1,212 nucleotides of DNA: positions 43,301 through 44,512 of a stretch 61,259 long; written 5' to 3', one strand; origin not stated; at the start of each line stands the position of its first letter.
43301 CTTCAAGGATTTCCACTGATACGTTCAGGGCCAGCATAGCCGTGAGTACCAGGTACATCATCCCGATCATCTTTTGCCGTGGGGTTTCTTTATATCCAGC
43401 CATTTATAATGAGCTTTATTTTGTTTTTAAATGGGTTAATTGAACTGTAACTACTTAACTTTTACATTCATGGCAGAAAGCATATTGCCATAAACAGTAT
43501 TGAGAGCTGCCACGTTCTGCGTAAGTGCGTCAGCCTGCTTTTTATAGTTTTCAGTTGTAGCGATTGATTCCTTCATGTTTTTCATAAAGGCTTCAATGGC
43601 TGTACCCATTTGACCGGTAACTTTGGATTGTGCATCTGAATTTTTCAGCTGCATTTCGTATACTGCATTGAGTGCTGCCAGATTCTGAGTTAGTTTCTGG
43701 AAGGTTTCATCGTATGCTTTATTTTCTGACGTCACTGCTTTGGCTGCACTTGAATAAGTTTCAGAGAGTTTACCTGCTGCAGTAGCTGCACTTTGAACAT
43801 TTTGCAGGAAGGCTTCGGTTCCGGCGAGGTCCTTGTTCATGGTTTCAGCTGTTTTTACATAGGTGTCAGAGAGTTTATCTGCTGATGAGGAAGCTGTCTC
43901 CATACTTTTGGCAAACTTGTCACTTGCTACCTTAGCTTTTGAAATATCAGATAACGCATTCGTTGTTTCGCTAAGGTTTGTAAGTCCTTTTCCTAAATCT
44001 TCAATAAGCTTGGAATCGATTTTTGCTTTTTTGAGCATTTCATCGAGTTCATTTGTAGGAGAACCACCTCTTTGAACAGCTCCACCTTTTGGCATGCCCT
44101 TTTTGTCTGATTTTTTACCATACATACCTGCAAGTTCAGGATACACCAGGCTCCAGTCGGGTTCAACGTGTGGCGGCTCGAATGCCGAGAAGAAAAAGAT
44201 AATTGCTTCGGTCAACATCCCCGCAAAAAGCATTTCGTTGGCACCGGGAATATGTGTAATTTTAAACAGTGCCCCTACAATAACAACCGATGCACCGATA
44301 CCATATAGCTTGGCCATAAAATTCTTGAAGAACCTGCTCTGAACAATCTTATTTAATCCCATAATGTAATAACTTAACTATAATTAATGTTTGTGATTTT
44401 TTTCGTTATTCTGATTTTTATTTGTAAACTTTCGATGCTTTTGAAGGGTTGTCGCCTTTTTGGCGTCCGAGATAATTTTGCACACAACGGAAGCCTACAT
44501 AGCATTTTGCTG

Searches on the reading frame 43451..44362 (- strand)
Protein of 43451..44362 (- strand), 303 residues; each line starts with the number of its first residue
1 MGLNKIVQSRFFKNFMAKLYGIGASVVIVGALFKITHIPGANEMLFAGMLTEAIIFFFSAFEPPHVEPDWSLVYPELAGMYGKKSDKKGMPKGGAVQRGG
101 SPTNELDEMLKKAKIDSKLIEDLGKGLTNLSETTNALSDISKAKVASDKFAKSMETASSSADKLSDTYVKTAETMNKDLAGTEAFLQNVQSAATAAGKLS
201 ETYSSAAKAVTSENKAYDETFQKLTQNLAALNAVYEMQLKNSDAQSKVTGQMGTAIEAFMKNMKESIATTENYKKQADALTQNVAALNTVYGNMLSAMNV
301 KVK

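Call 75: search_protein_families(library=pfam, proteins=[window:43451-44362:-], max_evalue=0.00001)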
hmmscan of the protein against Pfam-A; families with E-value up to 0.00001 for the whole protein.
window:43451-44362:- (303 aa): 1 family
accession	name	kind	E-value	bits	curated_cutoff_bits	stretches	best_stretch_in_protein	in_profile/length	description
PF22827.1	GldL_N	-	6.4e-31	106.8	24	1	19-79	1-61/62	GldL N-terminal domain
